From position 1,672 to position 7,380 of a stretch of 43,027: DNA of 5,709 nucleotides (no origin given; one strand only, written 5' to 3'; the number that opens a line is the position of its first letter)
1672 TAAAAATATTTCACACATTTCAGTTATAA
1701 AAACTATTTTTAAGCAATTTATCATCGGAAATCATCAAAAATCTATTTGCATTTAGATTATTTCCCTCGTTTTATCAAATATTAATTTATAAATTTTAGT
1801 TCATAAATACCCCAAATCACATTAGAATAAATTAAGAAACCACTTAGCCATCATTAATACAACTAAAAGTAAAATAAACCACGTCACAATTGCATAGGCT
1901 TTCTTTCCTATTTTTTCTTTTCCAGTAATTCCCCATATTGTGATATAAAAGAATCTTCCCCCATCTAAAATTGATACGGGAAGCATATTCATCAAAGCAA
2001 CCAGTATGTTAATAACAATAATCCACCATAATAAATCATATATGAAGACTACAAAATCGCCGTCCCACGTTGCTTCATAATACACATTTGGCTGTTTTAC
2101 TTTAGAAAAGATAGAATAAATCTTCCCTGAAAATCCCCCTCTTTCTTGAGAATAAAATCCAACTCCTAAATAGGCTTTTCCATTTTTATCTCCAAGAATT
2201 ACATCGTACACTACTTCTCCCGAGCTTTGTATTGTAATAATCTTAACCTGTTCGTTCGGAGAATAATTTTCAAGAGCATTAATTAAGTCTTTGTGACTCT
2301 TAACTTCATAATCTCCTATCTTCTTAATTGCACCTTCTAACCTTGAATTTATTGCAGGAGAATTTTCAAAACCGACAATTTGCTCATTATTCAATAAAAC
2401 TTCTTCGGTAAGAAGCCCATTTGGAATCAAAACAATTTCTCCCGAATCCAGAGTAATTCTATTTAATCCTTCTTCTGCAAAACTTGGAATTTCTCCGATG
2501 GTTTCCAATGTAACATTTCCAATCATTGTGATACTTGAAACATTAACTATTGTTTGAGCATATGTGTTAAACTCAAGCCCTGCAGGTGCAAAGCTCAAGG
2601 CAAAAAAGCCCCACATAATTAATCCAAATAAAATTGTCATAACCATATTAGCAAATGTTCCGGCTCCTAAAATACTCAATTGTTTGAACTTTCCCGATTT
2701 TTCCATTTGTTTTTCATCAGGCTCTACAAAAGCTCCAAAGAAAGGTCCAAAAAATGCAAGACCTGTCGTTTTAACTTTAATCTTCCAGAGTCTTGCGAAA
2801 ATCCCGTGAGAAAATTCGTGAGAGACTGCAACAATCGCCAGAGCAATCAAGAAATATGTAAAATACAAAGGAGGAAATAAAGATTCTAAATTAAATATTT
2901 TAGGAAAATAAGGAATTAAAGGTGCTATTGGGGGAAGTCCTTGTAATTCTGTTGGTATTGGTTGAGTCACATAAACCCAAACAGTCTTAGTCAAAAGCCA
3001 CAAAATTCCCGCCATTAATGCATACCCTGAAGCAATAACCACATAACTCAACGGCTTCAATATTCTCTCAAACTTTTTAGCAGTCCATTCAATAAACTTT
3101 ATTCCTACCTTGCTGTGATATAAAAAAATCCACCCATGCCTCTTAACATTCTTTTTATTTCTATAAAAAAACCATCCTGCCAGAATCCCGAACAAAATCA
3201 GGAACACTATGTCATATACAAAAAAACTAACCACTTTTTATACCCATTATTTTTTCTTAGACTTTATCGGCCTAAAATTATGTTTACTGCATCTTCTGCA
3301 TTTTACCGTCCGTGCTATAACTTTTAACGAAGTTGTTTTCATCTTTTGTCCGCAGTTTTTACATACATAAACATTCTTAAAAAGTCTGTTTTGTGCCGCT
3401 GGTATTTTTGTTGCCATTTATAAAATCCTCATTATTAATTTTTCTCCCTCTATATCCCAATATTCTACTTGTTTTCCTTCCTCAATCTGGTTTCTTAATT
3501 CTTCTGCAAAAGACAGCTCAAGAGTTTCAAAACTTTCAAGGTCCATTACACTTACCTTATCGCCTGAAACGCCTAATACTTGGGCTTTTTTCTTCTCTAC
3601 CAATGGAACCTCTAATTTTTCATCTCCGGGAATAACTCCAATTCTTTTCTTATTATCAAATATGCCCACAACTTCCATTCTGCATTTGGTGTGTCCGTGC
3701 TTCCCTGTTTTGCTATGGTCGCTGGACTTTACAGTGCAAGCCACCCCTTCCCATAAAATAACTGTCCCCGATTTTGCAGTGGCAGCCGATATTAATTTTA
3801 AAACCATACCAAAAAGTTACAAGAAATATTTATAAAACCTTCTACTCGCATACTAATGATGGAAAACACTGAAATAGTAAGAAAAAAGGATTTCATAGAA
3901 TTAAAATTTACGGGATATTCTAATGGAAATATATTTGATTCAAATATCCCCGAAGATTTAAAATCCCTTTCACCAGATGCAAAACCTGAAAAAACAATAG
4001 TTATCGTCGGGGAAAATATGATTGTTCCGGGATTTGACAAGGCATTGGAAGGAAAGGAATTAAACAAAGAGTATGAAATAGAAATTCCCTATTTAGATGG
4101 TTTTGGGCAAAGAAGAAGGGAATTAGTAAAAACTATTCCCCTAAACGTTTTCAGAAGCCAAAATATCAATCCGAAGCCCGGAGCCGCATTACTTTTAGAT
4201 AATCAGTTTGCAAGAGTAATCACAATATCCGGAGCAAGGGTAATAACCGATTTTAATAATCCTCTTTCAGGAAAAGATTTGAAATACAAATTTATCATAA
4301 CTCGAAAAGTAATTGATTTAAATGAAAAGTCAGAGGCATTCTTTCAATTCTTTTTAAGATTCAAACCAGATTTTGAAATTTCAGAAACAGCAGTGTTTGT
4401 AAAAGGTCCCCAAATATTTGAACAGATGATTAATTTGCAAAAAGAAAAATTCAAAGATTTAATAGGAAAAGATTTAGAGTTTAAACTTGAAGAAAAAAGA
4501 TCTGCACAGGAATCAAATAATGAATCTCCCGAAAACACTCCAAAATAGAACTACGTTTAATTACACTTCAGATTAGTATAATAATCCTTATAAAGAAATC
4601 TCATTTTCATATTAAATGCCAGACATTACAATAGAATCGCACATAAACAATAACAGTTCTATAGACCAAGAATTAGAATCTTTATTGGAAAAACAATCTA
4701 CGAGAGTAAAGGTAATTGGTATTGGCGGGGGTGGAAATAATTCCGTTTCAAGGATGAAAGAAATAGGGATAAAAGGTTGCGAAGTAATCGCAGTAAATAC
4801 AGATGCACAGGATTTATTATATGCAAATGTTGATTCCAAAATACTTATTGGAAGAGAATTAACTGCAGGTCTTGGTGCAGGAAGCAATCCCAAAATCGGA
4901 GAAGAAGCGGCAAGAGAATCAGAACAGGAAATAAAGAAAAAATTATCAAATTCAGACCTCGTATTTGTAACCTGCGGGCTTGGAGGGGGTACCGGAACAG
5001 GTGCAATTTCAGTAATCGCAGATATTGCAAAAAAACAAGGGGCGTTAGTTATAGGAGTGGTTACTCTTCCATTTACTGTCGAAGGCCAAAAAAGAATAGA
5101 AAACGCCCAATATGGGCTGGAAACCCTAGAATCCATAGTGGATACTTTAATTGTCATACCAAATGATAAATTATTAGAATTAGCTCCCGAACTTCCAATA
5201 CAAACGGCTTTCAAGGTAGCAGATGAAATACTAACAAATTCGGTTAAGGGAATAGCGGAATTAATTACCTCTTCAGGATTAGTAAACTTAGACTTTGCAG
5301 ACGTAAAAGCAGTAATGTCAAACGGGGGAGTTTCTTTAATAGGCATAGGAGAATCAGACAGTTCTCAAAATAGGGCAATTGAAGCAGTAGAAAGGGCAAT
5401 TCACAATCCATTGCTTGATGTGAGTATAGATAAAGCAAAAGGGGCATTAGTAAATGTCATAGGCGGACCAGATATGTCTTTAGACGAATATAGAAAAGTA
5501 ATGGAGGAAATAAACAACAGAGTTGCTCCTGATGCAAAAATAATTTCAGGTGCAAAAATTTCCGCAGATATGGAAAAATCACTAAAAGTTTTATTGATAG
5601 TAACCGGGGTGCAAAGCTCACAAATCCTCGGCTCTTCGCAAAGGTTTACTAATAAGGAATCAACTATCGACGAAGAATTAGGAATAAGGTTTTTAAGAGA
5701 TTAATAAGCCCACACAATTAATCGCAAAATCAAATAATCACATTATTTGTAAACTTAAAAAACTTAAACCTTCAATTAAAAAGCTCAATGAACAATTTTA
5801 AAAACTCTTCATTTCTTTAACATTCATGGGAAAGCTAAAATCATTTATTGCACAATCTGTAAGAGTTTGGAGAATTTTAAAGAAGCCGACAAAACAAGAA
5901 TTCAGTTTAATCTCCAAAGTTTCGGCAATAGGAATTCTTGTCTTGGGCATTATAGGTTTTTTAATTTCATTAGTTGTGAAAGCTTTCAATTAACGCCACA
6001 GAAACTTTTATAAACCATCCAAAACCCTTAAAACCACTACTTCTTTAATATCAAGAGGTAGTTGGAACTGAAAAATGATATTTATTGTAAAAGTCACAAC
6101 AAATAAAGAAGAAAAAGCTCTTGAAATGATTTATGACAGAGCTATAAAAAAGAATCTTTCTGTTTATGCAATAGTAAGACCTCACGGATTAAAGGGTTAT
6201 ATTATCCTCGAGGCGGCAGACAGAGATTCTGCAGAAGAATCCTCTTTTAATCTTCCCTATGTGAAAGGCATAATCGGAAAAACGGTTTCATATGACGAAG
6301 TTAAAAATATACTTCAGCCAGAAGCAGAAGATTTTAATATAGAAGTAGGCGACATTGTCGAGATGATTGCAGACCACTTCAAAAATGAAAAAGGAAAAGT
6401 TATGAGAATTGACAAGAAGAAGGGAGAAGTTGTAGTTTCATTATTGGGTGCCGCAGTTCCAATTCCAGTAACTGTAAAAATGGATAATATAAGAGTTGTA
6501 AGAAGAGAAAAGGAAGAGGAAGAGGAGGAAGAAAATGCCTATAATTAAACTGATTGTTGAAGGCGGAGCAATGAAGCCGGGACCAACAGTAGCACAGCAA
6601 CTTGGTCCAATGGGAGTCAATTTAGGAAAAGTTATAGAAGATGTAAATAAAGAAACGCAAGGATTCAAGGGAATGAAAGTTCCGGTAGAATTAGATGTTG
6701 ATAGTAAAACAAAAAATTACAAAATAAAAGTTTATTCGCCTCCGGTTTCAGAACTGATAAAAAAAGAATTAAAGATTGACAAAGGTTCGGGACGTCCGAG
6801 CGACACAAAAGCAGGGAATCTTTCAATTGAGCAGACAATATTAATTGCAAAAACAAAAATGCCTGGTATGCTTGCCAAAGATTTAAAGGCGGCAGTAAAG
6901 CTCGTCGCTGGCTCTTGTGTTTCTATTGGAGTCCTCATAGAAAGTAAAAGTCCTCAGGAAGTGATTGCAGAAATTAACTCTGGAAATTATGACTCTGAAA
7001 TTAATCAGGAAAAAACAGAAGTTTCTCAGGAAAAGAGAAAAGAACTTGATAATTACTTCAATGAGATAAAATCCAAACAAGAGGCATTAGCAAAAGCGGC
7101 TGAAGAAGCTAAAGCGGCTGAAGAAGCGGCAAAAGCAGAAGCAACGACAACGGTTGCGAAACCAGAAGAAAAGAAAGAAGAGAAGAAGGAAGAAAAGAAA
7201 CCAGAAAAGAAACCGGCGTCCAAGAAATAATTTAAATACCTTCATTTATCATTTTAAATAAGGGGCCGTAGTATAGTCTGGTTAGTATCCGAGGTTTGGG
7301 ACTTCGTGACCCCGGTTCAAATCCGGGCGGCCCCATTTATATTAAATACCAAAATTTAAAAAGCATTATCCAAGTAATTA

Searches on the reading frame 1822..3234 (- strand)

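Call 15: search_protein_families(library=pfam, proteins=[window:1822-3234:-], max_evalue=0.001)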
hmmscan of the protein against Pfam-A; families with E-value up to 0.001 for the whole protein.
window:1822-3234:- (470 aa): 1 family
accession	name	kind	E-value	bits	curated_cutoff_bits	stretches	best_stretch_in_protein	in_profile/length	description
PF02163.28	Peptidase_M50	-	1.9e-20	73.6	27.2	1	127-458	1-219/221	Peptidase family M50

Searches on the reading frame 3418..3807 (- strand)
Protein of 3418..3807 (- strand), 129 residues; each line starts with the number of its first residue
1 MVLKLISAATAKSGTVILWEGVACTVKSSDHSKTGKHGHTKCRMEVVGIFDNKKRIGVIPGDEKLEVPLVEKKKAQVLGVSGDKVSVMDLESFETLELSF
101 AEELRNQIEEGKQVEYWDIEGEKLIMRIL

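Call 85: search_protein_families(library=pfam, proteins=[window:3418-3807:-], max_evalue=0.01)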
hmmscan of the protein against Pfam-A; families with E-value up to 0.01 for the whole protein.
window:3418-3807:- (129 aa): 3 families
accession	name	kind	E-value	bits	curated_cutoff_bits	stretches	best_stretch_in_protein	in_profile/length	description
PF21485.3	IF5A-like_N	-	5.8e-09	36.1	27.1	1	8-58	8-58/63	Translation initiation factor 5A-like, N-terminal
PF01287.26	eIF-5a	-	6e-07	30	24.2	1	70-128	2-68/69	Eukaryotic elongation factor 5A hypusine, DNA-binding OB fold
PF08207.18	EFP_N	-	0.00075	19.9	23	1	9-38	3-32/58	Elongation factor P (EF-P) KOW-like domain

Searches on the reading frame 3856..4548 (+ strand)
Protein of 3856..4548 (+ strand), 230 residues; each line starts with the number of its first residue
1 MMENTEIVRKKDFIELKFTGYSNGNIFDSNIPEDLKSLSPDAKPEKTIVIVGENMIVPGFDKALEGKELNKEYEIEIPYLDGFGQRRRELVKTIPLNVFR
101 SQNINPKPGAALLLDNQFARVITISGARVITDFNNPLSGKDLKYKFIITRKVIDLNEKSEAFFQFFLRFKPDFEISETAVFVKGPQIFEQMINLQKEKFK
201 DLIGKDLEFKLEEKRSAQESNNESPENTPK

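Call 15: search_protein_families(library=pfam, proteins=[window:3856-4548:+], max_evalue=0.001)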
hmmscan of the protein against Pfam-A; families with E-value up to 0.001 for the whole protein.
window:3856-4548:+ (230 aa): 2 families
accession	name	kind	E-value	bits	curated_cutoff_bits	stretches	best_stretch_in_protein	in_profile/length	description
PF22199.2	FKBP26_IF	-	4.4e-11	43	27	1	93-137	2-46/46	FKBP26, IF domain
PF00254.34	FKBP_C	-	4.9e-07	30.4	21.1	1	7-89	4-77/94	FKBP-type peptidyl-prolyl cis-trans isomerase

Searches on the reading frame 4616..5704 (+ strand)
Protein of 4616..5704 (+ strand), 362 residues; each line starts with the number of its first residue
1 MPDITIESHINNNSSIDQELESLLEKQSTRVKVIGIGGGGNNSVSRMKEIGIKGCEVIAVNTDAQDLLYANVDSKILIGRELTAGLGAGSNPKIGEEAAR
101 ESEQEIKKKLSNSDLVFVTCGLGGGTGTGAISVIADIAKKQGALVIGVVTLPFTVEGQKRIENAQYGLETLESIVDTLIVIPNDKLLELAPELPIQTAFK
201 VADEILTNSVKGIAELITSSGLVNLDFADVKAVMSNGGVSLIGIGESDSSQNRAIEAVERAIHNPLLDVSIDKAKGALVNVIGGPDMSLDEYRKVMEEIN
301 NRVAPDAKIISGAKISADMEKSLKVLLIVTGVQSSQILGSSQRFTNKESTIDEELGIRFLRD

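Call 15: search_protein_families(library=pfam, proteins=[window:4616-5704:+], max_evalue=0.001)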
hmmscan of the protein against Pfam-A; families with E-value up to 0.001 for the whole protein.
window:4616-5704:+ (362 aa): 2 families
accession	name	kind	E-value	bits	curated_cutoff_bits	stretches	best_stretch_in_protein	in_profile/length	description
PF00091.31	Tubulin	-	1.8e-47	162.6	33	1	31-189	2-188/190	Tubulin/FtsZ family, GTPase domain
PF12327.13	FtsZ_C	-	3.1e-30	104.8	27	1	238-333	1-95/95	FtsZ family, C-terminal domain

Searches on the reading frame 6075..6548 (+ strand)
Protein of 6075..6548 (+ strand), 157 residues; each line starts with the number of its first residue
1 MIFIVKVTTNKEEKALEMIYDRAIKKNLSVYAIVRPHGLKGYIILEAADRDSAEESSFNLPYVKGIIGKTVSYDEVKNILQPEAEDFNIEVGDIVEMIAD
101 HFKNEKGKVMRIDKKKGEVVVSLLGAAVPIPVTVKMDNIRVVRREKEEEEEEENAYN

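Call 15: search_protein_families(library=pfam, proteins=[window:6075-6548:+], max_evalue=0.001)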
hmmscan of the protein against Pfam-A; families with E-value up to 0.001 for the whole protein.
window:6075-6548:+ (157 aa): 2 families
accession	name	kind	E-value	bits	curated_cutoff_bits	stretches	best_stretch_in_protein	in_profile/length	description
PF03439.18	Spt5-NGN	-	9.8e-15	54.7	22.4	1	1-80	1-84/84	Early transcription elongation factor of RNA pol II, NGN section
PF00467.35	KOW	-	3.8e-06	26.9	22.3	1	91-121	1-31/32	KOW motif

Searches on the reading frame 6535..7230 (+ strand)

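Call 15: search_protein_families(library=pfam, proteins=[window:6535-7230:+], max_evalue=0.001)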
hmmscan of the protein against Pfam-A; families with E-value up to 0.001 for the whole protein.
window:6535-7230:+ (231 aa): 2 families
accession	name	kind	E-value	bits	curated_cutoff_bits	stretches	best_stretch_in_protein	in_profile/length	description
PF00298.24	Ribosomal_L11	-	1.9e-20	73.5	21.4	1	68-134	2-68/69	Ribosomal protein L11, RNA binding domain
PF03946.19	Ribosomal_L11_N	-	2.3e-19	69.3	32.9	1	4-60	1-56/58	Ribosomal protein L11, N-terminal domain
